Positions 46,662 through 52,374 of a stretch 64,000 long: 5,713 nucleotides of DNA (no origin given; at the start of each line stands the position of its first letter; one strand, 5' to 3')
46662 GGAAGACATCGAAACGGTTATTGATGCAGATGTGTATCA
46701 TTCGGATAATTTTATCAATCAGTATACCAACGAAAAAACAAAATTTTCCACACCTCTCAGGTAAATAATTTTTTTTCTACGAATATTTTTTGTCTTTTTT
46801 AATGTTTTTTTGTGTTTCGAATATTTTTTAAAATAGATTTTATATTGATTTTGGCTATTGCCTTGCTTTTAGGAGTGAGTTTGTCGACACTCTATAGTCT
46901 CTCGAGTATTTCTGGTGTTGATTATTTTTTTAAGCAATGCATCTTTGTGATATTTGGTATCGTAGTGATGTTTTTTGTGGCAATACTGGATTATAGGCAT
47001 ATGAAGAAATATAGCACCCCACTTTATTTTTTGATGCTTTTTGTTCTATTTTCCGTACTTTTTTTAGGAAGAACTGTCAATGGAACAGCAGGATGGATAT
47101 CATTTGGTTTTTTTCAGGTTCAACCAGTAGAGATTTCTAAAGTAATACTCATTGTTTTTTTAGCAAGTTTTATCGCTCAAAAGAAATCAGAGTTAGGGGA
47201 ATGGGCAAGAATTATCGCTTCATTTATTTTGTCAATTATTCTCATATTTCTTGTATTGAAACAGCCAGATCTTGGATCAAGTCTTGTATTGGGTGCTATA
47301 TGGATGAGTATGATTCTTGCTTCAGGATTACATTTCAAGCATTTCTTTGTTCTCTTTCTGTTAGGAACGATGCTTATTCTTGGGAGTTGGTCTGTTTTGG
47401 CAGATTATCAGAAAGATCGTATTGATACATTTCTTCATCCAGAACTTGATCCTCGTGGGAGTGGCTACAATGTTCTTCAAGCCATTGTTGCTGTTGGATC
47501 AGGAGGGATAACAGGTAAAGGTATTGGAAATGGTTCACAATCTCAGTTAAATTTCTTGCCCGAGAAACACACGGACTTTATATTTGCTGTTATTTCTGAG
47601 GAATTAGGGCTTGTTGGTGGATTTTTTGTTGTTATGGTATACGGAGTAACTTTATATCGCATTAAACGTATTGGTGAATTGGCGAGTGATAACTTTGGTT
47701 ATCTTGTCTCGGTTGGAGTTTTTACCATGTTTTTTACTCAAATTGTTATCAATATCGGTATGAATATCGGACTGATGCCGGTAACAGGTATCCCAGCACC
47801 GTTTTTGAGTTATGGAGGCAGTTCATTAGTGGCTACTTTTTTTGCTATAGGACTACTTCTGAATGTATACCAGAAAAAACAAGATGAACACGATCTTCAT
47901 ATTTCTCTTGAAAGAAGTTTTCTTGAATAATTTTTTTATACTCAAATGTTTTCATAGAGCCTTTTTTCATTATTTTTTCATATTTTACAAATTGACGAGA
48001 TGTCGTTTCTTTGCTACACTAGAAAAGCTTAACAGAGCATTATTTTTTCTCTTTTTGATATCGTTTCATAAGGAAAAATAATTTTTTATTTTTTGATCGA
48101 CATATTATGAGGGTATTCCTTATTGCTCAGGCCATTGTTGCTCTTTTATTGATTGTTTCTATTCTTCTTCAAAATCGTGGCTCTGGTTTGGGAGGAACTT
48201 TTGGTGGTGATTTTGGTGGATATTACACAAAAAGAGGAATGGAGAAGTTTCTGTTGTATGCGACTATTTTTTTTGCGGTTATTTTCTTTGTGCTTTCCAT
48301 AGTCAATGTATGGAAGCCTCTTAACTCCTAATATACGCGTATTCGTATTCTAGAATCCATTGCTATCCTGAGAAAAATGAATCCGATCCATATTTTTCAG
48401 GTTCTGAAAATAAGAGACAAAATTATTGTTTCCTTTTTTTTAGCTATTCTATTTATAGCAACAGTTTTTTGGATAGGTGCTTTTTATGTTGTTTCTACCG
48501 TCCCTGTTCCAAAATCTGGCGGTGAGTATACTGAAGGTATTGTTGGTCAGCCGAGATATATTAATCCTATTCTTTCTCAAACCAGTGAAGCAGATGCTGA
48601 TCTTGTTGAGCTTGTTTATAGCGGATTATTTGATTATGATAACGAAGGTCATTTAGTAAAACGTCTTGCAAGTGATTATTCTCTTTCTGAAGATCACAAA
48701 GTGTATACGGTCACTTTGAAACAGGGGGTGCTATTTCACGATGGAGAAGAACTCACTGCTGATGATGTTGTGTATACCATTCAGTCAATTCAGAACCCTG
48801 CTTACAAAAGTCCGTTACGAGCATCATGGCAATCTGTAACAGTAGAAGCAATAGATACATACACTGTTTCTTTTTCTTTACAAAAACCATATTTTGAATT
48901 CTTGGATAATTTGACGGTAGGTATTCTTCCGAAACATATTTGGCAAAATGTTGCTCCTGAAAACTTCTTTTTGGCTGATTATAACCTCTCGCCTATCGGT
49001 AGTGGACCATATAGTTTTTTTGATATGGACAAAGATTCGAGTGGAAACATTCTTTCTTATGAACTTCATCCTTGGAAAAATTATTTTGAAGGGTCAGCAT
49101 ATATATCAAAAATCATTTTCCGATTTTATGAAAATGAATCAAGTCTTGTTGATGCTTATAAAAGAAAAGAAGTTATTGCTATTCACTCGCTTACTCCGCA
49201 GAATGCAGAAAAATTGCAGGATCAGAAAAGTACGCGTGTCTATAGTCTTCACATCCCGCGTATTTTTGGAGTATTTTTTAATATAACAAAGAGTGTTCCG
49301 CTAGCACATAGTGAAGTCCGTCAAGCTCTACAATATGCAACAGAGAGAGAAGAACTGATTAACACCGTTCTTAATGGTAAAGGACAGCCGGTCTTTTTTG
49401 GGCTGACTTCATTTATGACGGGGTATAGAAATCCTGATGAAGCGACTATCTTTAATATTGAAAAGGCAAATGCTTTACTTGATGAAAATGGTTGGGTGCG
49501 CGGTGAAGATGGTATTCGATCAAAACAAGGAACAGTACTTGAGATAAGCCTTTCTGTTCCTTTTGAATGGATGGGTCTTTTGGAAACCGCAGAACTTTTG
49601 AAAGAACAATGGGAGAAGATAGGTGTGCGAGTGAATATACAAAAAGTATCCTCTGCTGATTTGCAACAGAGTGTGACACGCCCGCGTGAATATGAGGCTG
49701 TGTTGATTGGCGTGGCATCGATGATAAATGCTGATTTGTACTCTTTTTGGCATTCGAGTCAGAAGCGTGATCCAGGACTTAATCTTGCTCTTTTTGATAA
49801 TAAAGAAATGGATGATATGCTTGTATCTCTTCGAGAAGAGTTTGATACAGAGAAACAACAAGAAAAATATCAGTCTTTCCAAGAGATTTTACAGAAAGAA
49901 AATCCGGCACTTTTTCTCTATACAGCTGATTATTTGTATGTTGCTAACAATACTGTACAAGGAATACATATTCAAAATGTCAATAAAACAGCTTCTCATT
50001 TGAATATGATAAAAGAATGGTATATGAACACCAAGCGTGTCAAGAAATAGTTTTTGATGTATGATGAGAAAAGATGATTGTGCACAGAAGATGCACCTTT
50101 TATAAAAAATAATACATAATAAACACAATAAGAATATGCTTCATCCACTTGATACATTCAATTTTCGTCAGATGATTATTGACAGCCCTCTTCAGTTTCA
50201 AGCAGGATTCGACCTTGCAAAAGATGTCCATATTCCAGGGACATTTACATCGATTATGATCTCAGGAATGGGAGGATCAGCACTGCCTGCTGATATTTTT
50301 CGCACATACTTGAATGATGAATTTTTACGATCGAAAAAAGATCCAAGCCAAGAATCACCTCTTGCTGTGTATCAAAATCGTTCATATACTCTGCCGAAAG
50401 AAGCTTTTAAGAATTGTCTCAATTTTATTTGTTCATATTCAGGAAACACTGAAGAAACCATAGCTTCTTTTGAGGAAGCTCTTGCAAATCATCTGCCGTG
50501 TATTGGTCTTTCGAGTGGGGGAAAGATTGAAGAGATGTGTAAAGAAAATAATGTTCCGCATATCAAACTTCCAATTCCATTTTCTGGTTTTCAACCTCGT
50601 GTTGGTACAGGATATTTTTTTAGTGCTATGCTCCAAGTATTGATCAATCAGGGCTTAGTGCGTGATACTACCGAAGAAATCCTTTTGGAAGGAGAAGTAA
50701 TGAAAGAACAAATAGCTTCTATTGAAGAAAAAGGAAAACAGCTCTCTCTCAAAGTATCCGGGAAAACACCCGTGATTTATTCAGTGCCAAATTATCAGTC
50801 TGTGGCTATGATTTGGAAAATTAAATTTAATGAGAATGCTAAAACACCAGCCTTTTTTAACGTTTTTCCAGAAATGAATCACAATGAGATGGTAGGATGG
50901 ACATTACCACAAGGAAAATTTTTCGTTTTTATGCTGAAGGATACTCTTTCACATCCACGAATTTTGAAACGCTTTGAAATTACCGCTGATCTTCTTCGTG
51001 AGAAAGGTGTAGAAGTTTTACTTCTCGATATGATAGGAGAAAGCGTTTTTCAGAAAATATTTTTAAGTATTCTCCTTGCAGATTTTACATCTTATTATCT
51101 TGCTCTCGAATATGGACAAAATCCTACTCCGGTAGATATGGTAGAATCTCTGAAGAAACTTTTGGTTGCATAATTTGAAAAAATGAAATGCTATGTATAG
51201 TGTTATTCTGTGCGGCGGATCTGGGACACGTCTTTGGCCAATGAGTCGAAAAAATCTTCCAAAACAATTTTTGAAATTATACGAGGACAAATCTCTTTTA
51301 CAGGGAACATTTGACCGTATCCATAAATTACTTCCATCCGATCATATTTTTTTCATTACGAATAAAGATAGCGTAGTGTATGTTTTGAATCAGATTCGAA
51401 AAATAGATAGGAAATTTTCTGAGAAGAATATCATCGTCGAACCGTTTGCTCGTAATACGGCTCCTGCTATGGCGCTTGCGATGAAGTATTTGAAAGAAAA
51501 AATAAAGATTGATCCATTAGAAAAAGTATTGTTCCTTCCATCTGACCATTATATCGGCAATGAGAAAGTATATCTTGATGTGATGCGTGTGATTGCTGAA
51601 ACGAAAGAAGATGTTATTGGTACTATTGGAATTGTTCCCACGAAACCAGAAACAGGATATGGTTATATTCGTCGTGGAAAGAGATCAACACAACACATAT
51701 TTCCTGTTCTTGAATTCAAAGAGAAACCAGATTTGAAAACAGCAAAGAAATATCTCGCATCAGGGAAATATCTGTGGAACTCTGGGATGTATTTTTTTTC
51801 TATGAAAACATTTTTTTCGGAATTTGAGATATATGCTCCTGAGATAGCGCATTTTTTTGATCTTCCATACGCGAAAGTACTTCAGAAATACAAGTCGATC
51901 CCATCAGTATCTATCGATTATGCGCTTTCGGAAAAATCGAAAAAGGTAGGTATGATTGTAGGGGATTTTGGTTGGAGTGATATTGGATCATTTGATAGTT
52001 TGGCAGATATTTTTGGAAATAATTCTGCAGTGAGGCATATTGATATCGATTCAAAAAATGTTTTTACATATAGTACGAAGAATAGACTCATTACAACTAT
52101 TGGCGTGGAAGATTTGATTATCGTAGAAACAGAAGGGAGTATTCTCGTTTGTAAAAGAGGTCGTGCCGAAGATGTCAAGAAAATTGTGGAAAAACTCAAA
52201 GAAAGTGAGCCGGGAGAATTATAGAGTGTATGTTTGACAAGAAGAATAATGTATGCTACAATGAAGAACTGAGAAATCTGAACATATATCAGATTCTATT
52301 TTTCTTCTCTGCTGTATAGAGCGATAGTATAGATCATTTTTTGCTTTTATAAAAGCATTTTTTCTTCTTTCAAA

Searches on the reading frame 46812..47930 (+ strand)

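Call 68: search_protein_families(library=pfam, proteins=[window:46812-47930:+], max_evalue=0.001)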
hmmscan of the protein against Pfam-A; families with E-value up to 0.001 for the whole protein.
window:46812-47930:+ (372 aa): 1 family
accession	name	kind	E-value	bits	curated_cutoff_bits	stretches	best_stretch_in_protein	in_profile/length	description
PF01098.24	FTSW_RODA_SPOVE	-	5.7e-97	325.3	26.4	1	9-356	7-354/356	Cell cycle protein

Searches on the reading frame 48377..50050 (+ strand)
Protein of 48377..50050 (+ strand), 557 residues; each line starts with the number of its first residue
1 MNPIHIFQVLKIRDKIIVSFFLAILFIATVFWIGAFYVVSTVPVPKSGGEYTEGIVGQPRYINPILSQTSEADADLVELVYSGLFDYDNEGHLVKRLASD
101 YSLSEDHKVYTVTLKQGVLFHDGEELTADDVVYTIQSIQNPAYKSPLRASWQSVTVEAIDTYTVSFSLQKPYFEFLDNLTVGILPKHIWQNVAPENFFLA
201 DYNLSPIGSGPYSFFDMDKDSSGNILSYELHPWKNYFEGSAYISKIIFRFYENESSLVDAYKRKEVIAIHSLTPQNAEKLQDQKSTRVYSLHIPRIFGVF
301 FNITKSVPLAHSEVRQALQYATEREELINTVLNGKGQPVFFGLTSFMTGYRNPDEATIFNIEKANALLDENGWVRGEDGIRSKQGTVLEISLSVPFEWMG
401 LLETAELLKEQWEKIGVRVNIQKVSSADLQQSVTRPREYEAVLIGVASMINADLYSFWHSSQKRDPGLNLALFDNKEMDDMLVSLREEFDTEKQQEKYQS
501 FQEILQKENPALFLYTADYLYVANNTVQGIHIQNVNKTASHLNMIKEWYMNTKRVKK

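Call 68: search_protein_families(library=pfam, proteins=[window:48377-50050:+], max_evalue=0.001)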
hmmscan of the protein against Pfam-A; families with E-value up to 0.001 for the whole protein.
window:48377-50050:+ (557 aa): 1 family
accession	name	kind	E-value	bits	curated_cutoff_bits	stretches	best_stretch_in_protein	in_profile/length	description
PF00496.27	SBP_bac_5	-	1.8e-70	238.4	32.4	1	93-460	2-360/368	Bacterial extracellular solute-binding proteins, family 5 Middle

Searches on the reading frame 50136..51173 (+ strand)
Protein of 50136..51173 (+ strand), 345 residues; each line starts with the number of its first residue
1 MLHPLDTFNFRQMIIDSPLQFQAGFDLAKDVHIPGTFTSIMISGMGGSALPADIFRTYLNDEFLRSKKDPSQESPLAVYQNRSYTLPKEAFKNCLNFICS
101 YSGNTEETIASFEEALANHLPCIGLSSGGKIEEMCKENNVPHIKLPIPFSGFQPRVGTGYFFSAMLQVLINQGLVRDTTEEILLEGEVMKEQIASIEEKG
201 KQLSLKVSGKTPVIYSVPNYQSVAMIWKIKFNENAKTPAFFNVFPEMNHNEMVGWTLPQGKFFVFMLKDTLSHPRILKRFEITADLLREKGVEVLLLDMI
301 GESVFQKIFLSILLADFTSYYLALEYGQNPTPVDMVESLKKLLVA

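Call 68: search_protein_families(library=pfam, proteins=[window:50136-51173:+], max_evalue=0.001)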
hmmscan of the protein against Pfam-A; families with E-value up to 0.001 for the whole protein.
window:50136-51173:+ (345 aa): 1 family
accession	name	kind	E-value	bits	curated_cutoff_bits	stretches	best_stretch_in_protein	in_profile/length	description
PF10432.14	bact-PGI_C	-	5.8e-44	150.1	24.5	1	197-342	2-150/151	Bacterial phospho-glucose isomerase C-terminal SIS domain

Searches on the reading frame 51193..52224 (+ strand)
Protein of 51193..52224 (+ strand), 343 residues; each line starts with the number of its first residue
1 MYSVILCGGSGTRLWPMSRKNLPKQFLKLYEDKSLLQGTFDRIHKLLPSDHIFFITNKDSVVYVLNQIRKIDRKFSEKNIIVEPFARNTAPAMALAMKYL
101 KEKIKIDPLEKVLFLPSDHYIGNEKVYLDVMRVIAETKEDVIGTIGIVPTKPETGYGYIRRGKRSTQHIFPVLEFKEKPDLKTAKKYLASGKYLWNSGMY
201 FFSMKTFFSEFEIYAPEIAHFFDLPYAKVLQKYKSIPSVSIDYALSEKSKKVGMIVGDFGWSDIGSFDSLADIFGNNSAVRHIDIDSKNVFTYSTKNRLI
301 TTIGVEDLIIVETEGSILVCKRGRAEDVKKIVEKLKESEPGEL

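Call 68: search_protein_families(library=pfam, proteins=[window:51193-52224:+], max_evalue=0.001)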
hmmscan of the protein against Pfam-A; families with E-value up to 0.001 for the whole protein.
window:51193-52224:+ (343 aa): 3 families
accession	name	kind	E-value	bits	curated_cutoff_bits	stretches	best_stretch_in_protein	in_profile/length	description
PF00483.29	NTP_transferase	-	1.5e-45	156.1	21.2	1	3-274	2-239/245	Nucleotidyl transferase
PF22640.1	ManC_GMP_beta-helix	-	6.2e-20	71.3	27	1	281-335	2-55/55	MannoseP isomerase/GMP-like beta-helix domain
PF12804.13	NTP_transf_3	-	0.00018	22.2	27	1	4-142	2-119/160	MobA-like NTP transferase domain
